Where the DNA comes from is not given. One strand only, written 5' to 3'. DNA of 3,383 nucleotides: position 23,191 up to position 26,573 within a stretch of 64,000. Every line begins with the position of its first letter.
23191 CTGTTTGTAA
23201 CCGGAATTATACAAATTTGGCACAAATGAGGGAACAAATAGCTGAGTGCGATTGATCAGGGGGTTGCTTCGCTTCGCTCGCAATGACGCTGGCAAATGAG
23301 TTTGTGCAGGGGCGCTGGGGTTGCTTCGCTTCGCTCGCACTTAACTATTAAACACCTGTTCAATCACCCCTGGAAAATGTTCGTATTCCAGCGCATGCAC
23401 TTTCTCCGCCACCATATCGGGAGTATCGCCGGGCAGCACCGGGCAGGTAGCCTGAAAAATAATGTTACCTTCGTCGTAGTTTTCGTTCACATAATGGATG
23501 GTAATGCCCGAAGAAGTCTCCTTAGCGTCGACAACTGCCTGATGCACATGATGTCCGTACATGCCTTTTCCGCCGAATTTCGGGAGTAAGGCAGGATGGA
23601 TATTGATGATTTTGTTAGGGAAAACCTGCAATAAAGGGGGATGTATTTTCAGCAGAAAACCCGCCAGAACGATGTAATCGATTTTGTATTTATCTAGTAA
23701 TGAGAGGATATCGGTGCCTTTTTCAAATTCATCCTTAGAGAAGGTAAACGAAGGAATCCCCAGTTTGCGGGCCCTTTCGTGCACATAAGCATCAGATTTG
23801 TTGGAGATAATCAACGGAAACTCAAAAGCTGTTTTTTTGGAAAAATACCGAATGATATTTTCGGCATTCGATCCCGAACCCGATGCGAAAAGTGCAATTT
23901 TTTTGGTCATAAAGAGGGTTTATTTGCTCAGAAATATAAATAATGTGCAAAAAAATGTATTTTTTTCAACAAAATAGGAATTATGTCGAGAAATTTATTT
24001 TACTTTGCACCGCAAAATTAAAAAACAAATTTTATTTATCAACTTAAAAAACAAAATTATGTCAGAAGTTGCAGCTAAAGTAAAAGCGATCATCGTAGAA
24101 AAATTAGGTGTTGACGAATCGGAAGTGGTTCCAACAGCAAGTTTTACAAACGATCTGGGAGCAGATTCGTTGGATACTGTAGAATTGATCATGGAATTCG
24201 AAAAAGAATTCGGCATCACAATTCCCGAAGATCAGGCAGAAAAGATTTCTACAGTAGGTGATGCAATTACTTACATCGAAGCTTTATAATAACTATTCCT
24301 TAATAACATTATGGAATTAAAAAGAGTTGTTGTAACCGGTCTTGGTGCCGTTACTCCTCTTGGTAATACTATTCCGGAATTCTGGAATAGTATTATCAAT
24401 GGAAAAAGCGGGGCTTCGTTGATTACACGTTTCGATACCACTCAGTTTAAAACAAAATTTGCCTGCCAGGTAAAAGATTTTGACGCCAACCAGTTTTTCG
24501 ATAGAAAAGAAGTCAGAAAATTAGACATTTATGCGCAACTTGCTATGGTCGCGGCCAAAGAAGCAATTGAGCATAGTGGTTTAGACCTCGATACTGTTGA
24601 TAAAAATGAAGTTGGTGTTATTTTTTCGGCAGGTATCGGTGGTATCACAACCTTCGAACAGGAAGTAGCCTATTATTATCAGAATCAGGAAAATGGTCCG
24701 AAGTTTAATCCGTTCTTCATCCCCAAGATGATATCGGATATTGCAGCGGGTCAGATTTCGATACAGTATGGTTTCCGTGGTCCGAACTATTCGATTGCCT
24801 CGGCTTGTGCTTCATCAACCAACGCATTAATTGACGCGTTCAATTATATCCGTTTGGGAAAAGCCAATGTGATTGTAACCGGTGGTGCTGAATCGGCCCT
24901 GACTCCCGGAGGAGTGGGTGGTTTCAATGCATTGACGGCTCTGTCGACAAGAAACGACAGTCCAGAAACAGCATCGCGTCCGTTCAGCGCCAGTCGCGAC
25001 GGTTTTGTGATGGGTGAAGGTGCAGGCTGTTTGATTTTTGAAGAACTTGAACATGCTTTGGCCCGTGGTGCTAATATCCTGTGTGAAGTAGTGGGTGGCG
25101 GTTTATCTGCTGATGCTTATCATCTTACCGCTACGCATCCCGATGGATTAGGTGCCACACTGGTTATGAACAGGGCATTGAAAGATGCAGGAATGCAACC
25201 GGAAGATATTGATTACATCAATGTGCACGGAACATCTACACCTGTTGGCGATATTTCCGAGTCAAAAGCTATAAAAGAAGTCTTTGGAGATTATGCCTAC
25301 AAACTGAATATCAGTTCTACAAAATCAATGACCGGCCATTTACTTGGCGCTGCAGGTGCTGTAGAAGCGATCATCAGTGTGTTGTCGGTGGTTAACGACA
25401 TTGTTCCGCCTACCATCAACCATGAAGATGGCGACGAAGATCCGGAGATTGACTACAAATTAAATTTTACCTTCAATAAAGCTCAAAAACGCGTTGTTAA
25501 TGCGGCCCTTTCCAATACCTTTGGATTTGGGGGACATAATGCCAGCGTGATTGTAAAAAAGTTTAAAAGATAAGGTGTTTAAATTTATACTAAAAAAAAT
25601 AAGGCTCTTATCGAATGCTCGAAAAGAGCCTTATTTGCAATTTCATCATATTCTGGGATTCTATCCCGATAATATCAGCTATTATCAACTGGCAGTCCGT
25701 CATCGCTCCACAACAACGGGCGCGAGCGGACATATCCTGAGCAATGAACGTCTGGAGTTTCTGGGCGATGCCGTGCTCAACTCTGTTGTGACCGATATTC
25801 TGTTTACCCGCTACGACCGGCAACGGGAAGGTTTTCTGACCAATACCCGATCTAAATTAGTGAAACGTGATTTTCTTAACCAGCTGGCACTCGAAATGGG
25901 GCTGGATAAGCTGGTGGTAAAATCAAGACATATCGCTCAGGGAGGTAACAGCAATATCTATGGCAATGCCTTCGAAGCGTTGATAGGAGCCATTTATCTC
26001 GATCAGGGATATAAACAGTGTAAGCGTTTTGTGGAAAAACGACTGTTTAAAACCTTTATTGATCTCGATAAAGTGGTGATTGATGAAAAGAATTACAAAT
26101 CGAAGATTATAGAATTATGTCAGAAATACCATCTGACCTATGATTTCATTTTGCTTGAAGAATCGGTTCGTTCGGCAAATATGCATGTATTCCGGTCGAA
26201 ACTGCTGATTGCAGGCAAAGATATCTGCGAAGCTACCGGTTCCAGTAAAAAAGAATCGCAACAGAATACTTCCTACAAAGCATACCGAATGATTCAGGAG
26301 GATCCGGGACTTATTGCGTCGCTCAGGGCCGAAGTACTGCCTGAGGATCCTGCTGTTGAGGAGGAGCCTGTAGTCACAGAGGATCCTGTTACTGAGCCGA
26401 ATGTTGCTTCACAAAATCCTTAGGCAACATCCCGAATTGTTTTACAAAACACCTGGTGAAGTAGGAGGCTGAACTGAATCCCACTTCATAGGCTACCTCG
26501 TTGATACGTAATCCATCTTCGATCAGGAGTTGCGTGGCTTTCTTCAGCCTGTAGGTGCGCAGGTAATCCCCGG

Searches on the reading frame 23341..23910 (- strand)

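Call 13: search_protein_families(library=pfam, proteins=[window:23341-23910:-], max_evalue=0.001)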
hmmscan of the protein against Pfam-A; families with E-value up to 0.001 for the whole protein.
window:23341-23910:- (189 aa): 1 family
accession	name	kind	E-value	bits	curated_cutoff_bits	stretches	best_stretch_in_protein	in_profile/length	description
PF00551.24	Formyl_trans_N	-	2.3e-43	148.5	26.1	1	3-183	1-181/181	Formyl transferase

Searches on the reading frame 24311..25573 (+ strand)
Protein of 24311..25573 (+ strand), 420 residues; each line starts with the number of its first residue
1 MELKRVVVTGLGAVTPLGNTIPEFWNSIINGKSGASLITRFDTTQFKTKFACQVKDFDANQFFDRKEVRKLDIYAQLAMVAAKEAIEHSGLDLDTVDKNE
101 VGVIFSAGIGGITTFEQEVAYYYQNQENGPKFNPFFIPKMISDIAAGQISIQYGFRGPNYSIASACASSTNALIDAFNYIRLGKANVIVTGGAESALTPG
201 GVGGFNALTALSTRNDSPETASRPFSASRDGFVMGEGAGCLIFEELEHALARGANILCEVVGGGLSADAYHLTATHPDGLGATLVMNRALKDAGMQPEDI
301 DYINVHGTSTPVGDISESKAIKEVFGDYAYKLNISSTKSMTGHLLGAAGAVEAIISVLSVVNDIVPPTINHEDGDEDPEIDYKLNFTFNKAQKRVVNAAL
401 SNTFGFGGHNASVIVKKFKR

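Call 13: search_protein_families(library=pfam, proteins=[window:24311-25573:+], max_evalue=0.001)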
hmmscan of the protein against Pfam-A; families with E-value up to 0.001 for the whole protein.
window:24311-25573:+ (420 aa): 4 families
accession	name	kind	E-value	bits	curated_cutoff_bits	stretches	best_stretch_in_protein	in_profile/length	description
PF00109.32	ketoacyl-synt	-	6.5e-57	193.4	20.8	1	4-249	2-252/252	Beta-ketoacyl synthase, N-terminal domain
PF02801.28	Ketoacyl-synt_C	-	8.7e-38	129.4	20.8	1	257-371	1-118/119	Beta-ketoacyl synthase, C-terminal domain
PF00108.29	Thiolase_N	-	3.8e-08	33.5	26.4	1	158-195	77-114/260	Thiolase, N-terminal domain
PF02803.24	Thiolase_C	-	0.00024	21.1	27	0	279-351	21-88/123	Thiolase, C-terminal domain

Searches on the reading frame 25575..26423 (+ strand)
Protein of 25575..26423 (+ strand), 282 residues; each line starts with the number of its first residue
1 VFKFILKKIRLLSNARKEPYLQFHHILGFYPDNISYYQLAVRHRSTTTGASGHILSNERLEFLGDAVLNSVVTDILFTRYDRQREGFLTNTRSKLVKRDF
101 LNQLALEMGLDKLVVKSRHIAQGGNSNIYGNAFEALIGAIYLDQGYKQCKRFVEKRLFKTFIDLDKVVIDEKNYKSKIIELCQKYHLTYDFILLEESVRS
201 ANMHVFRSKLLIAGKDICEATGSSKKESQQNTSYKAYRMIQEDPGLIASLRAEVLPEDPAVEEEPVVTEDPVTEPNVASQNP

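Call 22: search_protein_families(library=pfam, proteins=[window:25575-26423:+], max_evalue=0.001)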
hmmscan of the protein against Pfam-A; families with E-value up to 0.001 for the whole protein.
window:25575-26423:+ (282 aa): 4 families
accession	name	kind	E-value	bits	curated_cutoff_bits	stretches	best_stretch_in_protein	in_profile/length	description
PF14622.11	Ribonucleas_3_3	-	1.6e-29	103.1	35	1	36-159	4-126/128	Ribonuclease-III-like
PF00636.31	Ribonuclease_3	-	3.2e-22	79.6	27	1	58-145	1-102/102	Ribonuclease III domain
PF00035.32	dsrm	-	3.9e-12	47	23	1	174-238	1-64/66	Double-stranded RNA binding motif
PF22935.1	RM44_endonuclase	-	3.6e-06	27.5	27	1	50-140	52-139/139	Large ribosomal subunit protein mL44, endonuclease domain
